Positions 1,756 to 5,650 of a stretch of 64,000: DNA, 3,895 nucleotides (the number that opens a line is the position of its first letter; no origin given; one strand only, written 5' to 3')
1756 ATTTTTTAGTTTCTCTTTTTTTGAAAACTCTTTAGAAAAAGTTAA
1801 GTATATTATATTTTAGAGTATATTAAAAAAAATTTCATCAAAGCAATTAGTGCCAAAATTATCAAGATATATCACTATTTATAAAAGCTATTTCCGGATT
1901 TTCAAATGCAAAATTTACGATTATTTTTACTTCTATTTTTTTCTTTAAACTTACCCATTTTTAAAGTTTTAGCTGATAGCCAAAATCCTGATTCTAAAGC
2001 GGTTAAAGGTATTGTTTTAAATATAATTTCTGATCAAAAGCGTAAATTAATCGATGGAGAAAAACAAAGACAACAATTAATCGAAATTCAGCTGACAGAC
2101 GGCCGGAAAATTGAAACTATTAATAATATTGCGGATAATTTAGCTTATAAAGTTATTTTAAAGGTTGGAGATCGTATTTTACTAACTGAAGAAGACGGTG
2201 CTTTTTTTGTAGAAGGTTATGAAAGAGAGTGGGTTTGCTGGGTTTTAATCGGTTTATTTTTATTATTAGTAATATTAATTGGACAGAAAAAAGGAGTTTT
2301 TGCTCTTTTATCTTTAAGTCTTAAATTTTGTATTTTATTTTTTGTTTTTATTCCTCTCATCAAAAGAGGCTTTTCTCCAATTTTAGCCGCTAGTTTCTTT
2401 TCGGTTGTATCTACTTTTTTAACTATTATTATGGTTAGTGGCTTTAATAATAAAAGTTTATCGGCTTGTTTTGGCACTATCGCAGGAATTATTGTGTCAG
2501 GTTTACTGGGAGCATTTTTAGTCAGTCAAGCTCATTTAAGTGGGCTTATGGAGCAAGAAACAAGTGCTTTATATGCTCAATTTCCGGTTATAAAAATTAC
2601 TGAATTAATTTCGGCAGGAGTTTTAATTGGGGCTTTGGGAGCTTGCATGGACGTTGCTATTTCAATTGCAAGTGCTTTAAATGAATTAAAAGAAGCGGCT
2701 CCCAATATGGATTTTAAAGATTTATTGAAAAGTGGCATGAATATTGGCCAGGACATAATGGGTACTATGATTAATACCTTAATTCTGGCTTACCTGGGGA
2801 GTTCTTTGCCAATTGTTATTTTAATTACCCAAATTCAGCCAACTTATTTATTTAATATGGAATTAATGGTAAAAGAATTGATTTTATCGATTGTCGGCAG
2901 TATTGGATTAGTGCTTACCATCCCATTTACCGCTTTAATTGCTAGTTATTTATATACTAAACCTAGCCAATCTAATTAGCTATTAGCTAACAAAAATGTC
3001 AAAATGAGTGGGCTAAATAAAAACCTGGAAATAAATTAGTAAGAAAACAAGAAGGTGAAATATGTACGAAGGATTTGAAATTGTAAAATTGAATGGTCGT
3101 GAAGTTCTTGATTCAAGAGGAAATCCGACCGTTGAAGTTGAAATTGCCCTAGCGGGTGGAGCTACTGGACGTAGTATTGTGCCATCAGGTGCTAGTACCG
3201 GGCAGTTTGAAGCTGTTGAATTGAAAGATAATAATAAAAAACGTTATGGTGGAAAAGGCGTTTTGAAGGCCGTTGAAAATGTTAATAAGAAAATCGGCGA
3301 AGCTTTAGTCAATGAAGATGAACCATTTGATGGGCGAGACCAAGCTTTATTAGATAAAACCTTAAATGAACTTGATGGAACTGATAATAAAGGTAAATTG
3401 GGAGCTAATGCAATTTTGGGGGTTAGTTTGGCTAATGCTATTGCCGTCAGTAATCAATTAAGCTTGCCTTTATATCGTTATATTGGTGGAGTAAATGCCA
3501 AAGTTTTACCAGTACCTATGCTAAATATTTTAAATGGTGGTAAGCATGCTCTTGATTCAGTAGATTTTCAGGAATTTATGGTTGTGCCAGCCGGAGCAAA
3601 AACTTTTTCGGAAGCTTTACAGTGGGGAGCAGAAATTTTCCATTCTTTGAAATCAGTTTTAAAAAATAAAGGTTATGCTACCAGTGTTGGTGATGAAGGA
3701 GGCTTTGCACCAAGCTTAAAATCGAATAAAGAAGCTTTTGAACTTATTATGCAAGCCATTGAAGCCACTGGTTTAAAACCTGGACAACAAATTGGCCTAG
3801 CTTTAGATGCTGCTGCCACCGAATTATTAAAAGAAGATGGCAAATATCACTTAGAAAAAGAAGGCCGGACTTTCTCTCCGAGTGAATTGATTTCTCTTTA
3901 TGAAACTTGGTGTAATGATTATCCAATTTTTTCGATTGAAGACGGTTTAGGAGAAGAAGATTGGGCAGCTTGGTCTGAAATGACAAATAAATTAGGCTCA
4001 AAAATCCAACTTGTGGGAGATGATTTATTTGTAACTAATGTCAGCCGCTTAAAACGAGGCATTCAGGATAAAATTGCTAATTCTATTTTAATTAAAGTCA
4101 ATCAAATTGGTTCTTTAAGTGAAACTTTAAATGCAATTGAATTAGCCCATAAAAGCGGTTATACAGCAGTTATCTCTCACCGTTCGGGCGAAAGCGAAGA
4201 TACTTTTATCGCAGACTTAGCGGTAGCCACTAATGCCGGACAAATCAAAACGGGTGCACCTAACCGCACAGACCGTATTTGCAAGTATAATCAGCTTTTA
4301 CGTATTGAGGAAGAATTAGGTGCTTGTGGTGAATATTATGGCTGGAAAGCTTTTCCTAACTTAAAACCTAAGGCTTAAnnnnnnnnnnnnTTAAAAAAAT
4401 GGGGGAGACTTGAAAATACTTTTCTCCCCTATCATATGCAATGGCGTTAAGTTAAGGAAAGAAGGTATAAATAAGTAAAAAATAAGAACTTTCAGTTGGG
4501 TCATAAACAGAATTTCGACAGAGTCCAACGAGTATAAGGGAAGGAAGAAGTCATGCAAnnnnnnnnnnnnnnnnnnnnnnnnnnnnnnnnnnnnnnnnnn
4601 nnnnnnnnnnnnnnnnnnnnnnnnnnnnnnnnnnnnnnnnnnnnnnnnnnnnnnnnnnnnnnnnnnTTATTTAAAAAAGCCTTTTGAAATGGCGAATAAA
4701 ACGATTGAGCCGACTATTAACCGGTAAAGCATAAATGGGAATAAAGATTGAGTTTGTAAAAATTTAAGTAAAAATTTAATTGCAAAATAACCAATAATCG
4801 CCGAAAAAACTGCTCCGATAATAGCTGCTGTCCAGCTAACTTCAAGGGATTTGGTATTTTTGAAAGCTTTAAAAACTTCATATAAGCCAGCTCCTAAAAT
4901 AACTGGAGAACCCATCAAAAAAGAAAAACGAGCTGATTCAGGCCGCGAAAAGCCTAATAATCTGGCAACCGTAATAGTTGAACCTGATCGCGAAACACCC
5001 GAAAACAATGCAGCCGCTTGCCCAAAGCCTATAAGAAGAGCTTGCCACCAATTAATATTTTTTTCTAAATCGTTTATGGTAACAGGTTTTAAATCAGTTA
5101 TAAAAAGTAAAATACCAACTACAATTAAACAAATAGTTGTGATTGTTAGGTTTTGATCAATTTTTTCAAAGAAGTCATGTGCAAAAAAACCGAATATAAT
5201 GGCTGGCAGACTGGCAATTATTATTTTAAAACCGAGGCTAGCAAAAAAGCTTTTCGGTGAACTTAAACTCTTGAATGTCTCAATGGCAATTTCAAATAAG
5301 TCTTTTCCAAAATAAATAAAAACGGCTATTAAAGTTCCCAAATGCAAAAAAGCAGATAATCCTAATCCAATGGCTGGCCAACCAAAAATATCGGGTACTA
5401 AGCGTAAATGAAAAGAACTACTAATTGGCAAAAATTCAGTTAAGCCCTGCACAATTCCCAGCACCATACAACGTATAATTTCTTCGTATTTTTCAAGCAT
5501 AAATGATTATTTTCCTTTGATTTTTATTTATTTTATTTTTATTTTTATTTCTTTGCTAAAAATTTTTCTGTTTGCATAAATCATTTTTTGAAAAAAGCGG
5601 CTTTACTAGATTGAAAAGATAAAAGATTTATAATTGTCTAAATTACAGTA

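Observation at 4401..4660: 202-bp element with perfect 19-bp terminal inverted repeats between convergent eno and uppP: MITE or 6S-like structured RNA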

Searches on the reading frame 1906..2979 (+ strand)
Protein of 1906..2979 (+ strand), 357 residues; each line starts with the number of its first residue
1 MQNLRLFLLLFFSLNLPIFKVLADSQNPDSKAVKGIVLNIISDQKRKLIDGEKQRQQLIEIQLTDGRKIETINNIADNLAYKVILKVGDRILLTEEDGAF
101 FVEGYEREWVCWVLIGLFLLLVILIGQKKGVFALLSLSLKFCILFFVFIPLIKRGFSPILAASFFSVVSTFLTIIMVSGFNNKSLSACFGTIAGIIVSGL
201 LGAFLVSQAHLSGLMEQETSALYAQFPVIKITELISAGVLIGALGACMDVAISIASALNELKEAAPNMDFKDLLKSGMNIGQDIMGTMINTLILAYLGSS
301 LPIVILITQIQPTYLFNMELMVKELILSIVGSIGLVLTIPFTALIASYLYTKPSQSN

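Call 10: search_protein_families(library=pfam, proteins=[window:1906-2979:+])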
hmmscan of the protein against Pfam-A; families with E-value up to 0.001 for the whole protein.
window:1906-2979:+ (357 aa): 1 family
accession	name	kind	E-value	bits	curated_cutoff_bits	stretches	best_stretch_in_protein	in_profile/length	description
PF07907.16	YibE_F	-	2e-75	253.9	27.2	1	112-347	2-240/241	YibE/F-like protein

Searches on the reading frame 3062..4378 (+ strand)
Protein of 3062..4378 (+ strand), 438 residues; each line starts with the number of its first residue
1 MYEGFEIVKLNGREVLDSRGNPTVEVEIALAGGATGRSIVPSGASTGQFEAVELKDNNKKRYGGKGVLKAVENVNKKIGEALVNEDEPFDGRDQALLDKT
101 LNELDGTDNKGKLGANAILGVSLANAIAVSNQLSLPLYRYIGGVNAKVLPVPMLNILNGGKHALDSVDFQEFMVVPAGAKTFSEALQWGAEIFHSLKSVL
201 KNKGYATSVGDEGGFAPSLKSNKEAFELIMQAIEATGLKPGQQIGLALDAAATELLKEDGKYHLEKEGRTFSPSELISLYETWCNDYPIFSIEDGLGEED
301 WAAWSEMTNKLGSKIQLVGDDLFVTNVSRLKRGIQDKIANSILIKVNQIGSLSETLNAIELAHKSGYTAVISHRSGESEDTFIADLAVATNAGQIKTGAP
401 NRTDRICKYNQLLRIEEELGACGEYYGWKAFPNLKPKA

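Call 10: search_protein_families(library=pfam, proteins=[window:3062-4378:+])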
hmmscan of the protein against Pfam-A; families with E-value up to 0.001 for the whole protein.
window:3062-4378:+ (438 aa): 2 families
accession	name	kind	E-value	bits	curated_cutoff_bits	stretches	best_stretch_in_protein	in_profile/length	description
PF00113.28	Enolase_C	-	2.4e-125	418.2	21.5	1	147-430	2-292/296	Enolase, C-terminal TIM barrel domain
PF03952.21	Enolase_N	-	7.3e-52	175.4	35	1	7-141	1-131/131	Enolase, N-terminal domain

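Call 30: find_encoding_contigs(protein=window:3062-4378:+, flank=3000, max_places=10)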
Protein window:3062-4378:+ (438 aa): 2 contigs read that carry it; 2 places shown.
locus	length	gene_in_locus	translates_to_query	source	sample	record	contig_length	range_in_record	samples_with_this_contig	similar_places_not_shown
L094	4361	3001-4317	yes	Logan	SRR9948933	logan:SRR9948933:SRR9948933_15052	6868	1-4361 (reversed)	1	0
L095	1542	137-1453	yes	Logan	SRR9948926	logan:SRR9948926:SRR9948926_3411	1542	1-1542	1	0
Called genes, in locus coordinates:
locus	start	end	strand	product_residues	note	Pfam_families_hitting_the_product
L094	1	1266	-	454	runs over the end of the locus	PF13524:Glyco_trans_1_2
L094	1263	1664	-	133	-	PF05523:FdtA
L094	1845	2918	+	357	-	PF07907:YibE_F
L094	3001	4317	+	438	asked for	PF03952:Enolase_N, PF00113:Enolase_C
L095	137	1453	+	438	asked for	PF03952:Enolase_N, PF00113:Enolase_C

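Call 71: find_homologous_proteins(query=window:3062-4378:+, max_evalue=1e-150)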
Query window:3062-4378:+ (438 aa): 7669 proteins with E <= 1e-150 among 8000 candidates; the best 120 are listed.
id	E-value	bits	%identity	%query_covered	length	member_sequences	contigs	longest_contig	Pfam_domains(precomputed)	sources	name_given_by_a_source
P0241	3.6e-287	970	100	100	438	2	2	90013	PF03952.22,PF00113.29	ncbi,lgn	-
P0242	1.3e-268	909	94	100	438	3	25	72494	PF03952.22,PF00113.29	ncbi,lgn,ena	-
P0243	3.8e-244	829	85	100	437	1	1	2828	PF03952.22,PF00113.29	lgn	-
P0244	9.4e-243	824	85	100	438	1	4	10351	PF03952.22,PF00113.29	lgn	-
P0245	2.0e-237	807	83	100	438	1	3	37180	PF03952.22,PF00113.29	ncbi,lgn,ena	-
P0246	7.5e-237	805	82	100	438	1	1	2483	PF03952.22,PF00113.29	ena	-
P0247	1.0e-235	801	82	100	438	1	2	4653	PF03952.22,PF00113.29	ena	-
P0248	3.3e-235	799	83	99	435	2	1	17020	PF03952.22,PF00113.29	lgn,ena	-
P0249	1.2e-232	791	82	100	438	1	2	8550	PF03952.22,PF00113.29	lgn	-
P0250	7.0e-232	788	81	100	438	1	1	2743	PF03952.22,PF00113.29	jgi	jgi:enolase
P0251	1.5e-231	787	82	100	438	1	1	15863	PF03952.22,PF00113.29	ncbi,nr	ncbi:MAG: phosphopyruvate hydratase [Candidatus Caenarcaniphilales bacterium]|nr:phosphopyruvate hyd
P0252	2.5e-231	787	82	100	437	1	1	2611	PF03952.22,PF00113.29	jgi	jgi:enolase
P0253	6.9e-231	785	82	99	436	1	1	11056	PF03952.22,PF00113.29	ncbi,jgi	jgi:enolase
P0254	7.0e-230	782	81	99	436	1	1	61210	PF03952.22,PF00113.29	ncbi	-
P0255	2.2e-227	773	80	99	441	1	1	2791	PF03952.22,PF00113.29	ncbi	-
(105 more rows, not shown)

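Call 72: find_encoding_contigs(protein=P0242, flank=2500, max_places=6)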
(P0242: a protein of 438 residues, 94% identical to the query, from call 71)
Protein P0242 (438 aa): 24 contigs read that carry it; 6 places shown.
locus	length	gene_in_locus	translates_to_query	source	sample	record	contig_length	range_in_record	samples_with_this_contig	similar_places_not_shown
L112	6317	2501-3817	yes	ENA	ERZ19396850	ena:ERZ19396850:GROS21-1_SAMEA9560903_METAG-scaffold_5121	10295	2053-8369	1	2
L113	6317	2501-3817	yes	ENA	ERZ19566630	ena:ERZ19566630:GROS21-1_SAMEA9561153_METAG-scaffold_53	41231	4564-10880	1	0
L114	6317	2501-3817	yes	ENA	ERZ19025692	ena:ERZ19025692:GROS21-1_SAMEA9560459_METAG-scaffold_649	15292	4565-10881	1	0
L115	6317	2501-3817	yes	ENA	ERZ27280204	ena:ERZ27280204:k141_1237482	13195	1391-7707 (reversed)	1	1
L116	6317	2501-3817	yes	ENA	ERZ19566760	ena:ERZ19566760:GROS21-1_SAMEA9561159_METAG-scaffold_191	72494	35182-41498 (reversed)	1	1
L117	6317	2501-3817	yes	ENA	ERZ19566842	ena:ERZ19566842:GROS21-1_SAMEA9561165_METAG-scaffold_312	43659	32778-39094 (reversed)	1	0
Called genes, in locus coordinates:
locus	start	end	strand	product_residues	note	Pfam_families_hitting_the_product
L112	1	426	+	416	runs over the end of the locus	PF00994:MoCF_biosynth, PF18146:CinA_KH, PF02464:CinA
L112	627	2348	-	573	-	PF01751:Toprim, PF01131:Topoisom_bac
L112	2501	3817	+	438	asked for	PF03952:Enolase_N, PF00113:Enolase_C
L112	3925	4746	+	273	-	PF00685:Sulfotransfer_1 (weak)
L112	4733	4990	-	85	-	PF01934:HepT-like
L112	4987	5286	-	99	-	PF01909:NTP_transf_2, PF18765:Polbeta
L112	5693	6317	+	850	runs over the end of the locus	?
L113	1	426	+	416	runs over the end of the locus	PF00994:MoCF_biosynth, PF18146:CinA_KH, PF02464:CinA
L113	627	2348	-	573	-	PF01751:Toprim, PF01131:Topoisom_bac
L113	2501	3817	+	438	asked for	PF03952:Enolase_N, PF00113:Enolase_C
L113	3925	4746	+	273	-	PF00685:Sulfotransfer_1 (weak)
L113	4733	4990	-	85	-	PF01934:HepT-like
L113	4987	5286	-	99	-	PF01909:NTP_transf_2, PF18765:Polbeta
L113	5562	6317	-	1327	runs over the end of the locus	PF23653:DUF7149, PF25120:DUF7814, PF20473:MmeI_Mtase (weak), PF07669:Eco57I, PF12950:TaqI_C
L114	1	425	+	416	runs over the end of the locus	PF00994:MoCF_biosynth, PF18146:CinA_KH, PF02464:CinA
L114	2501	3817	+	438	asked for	PF03952:Enolase_N, PF00113:Enolase_C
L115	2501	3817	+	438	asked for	PF03952:Enolase_N, PF00113:Enolase_C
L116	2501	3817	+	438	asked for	PF03952:Enolase_N, PF00113:Enolase_C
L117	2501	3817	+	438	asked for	PF03952:Enolase_N, PF00113:Enolase_C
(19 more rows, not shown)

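Call 73: find_encoding_contigs(protein=P0244, flank=2500, max_places=3)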
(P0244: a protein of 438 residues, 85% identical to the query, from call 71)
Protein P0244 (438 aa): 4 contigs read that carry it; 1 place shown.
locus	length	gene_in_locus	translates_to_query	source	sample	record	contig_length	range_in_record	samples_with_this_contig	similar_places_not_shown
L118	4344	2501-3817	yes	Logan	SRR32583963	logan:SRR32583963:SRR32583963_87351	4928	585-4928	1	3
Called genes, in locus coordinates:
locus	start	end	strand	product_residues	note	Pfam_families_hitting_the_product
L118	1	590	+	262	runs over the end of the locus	-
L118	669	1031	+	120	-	-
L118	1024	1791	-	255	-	PF03331:LpxC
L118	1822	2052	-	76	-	-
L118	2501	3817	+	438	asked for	PF03952:Enolase_N, PF00113:Enolase_C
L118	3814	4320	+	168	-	PF03602:Cons_hypoth95, PF06325:PrmA (weak), PF05175:MTS, PF01170:UPF0020, PF13847:Methyltransf_31, PF08241:Methyltransf_11 (weak), PF09445:Methyltransf_15 (weak), PF13649:Methyltransf_25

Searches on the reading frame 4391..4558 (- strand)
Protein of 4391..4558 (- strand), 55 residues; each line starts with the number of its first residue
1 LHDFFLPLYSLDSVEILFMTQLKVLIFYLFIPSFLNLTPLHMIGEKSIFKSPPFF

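Call 10: search_protein_families(library=pfam, proteins=[window:4391-4558:-])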
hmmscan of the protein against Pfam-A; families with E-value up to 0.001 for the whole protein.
window:4391-4558:- (55 aa): 0 families

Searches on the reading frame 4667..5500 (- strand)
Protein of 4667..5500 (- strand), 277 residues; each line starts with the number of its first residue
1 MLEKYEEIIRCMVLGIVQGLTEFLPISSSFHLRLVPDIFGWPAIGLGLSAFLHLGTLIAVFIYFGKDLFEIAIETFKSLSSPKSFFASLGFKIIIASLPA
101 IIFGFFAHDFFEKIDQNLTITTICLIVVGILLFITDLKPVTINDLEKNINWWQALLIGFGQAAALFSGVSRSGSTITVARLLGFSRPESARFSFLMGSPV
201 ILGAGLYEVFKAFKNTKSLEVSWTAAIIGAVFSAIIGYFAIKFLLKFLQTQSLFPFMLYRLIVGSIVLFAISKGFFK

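Call 10: search_protein_families(library=pfam, proteins=[window:4667-5500:-])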
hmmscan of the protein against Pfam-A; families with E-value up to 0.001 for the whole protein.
window:4667-5500:- (277 aa): 1 family
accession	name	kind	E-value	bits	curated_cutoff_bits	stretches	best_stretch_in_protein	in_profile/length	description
PF02673.24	BacA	-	1.7e-72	244.7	33.4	1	12-265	2-256/257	Bacitracin resistance protein BacA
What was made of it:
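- Checked: The flanking genes are enolase (3062-4378, + strand) and UppP/BacA (4667-5500, - strand) (Pfam, call 10).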

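Call 13: find_encoding_contigs(protein=window:4667-5500:-, flank=3000, max_places=10)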
Protein window:4667-5500:- (277 aa): 1 contig read that carries it; 1 place shown.
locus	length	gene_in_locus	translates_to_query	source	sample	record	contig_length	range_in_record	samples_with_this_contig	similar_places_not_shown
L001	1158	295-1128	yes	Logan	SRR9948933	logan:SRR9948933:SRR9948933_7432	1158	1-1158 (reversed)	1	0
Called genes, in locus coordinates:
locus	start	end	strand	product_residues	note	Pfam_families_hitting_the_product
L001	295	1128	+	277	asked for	PF02673:BacA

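Call 39: find_homologous_proteins(query=window:4667-5500:-, max_evalue=1e-40)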
Query window:4667-5500:- (277 aa): 1445 proteins with E <= 1e-40 among 8000 candidates; the best 120 are listed.
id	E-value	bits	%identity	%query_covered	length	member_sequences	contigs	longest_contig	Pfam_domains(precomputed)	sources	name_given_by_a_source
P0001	1.8e-170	584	100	100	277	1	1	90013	PF02673.25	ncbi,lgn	-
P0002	7.4e-147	507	85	100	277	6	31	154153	PF02673.25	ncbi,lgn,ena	-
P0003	6.9e-91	323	54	100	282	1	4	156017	PF02673.25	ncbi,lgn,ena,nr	ncbi:MAG: undecaprenyl-diphosphatase UppP [Candidatus Caenarcaniphilales bacterium]|nr:undecaprenyl-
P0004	2.1e-89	318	57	98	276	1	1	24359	PF02673.25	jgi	jgi:undecaprenyl-diphosphatase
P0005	2.2e-87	312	53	100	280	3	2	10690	PF02673.25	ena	-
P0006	5.8e-83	297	53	98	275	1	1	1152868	PF02673.25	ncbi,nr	ncbi:MAG: undecaprenyl-diphosphate phosphatase [Candidatus Caenarcaniphilales bacterium]|nr:undecapr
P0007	5.5e-70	255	49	98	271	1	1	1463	PF02673.25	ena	-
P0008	4.7e-65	238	55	79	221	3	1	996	PF02673.25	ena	-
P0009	1.4e-55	207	44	94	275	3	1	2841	PF02673.25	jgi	jgi:undecaprenyl-diphosphatase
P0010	2.6e-54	203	43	91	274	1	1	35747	PF02673.25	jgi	jgi:undecaprenyl-diphosphatase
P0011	8.1e-53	198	43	93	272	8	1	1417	PF02673.25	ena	-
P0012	1.4e-52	197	44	92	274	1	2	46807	PF02673.25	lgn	-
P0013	1.7e-52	197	41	97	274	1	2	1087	PF02673.25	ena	-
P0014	3.7e-52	196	41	97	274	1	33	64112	PF02673.25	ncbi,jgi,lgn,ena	jgi:undecaprenyl-diphosphatase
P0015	1.1e-51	194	43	96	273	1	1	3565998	PF02673.25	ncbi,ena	-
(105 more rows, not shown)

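Call 40: find_encoding_contigs(protein=P0002, flank=3000, max_places=8)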
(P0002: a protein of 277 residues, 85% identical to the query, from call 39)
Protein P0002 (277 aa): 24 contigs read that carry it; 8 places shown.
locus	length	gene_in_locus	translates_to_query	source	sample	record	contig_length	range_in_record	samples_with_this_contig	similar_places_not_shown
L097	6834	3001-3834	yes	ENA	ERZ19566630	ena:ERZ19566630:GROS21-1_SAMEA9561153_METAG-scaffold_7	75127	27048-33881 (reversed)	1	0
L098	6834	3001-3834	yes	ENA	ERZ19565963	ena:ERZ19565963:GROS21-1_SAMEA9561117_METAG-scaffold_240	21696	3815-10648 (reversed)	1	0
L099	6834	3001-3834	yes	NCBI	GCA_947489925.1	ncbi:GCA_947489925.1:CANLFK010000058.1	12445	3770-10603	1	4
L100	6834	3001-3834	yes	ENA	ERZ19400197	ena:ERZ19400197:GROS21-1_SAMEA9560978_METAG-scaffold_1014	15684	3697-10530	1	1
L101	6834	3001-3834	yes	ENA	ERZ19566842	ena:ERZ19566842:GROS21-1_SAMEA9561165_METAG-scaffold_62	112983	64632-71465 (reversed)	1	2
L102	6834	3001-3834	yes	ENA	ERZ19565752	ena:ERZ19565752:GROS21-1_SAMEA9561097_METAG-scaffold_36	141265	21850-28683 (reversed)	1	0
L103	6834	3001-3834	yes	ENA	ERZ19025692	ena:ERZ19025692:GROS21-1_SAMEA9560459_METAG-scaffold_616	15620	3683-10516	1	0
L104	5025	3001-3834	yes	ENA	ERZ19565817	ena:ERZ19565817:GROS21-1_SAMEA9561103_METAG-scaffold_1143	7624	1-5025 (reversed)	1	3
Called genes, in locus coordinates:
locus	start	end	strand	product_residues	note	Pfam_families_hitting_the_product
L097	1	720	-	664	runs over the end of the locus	PF02518:HATPase_c, PF00204:DNA_gyraseB, PF01751:Toprim, PF00986:DNA_gyraseB_C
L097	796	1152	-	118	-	PF02410:RsfS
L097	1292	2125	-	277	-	PF01435:Peptidase_M48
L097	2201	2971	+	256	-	-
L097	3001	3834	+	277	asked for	PF02673:BacA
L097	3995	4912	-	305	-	PF11335:DUF3137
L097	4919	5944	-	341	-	PF11335:DUF3137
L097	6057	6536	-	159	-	-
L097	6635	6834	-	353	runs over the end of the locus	-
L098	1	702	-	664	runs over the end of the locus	PF02518:HATPase_c, PF00204:DNA_gyraseB, PF01751:Toprim, PF00986:DNA_gyraseB_C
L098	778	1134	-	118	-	PF02410:RsfS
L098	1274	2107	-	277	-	PF01435:Peptidase_M48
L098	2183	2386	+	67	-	-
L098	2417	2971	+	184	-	-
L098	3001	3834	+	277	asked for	PF02673:BacA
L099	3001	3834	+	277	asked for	PF02673:BacA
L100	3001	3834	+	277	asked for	PF02673:BacA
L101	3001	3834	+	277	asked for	PF02673:BacA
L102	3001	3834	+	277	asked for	PF02673:BacA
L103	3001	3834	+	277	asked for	PF02673:BacA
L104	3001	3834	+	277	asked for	PF02673:BacA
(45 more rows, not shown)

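Call 41: find_encoding_contigs(protein=P0003, flank=3000, max_places=4)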
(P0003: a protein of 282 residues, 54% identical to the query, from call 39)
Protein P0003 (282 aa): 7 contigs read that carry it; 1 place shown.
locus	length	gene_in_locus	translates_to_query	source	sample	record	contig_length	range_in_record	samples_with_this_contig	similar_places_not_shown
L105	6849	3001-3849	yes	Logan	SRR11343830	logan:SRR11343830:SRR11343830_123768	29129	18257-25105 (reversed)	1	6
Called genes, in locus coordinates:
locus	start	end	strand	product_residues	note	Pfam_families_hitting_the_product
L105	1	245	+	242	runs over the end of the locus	PF01128:IspD, PF12804:NTP_transf_3 (weak)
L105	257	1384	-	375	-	PF04107:GCS2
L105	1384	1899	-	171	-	PF02130:YbeY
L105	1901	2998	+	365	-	-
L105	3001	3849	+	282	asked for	PF02673:BacA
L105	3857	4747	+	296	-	PF00149:Metallophos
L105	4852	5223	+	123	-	-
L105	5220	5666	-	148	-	PF02675:AdoMet_dc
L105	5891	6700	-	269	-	PF00557:Peptidase_M24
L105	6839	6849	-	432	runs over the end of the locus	PF01979:Amidohydro_1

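Call 43: find_encoding_contigs(protein=P0001, flank=10000, max_places=6)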
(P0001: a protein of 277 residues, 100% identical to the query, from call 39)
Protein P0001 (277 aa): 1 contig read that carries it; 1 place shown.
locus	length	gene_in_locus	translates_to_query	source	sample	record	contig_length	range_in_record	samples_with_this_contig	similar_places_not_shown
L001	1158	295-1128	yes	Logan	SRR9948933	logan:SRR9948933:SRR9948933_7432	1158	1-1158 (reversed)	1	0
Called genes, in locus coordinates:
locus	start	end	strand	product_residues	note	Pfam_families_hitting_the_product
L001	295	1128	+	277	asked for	PF02673:BacA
